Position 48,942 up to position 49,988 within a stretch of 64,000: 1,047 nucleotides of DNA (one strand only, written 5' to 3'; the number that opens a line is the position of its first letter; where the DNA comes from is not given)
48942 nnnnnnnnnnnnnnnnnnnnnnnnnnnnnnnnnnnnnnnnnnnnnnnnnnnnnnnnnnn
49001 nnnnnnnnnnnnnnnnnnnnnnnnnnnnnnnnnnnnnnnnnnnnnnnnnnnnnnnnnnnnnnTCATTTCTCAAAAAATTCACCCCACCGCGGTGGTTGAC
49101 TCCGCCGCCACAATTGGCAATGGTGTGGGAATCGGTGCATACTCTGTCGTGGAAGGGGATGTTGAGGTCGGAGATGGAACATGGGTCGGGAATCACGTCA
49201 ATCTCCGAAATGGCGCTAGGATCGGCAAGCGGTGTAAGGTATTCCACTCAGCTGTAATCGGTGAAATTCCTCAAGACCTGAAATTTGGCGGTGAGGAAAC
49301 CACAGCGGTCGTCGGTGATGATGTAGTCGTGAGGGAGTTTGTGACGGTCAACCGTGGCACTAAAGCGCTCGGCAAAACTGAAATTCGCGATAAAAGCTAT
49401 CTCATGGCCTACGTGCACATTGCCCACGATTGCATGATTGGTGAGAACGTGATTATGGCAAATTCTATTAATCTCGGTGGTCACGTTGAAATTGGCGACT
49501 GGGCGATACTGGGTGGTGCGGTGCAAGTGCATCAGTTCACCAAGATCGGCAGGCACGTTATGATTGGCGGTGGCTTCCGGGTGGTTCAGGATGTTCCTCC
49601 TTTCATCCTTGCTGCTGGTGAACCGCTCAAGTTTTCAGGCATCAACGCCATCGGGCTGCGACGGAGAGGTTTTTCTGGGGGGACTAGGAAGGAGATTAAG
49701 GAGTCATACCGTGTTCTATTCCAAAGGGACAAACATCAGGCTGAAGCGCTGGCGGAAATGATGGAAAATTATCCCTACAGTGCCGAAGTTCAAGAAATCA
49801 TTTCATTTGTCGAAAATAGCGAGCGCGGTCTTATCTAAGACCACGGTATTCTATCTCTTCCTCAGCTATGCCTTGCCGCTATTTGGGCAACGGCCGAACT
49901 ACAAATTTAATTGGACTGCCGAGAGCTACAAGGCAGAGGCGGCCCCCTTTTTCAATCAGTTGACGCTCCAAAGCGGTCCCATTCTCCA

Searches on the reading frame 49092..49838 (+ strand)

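Call 64: search_protein_families(library=pfam, proteins=[window:49092-49838:+], max_evalue=0.00001)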
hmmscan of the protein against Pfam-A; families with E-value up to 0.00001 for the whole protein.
window:49092-49838:+ (248 aa): 4 families
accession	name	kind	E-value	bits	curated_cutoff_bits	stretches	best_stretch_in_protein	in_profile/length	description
PF13720.11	Acetyltransf_11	-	1.1e-25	90.3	24.5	1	167-248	1-82/82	Udp N-acetylglucosamine O-acyltransferase; Domain 2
PF00132.30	Hexapep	-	4.2e-21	74.1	27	2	96-124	2-30/36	Bacterial transferase hexapeptide (six repeats)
PF25084.1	LbH_EIF2B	-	1.2e-08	35.3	54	0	100-151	54-104/105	EIF2B subunit epsilon LbH domain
PF25087.1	GMPPB_C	-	2.1e-06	27.8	39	0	73-154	24-102/110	GMPPB C-terminal domain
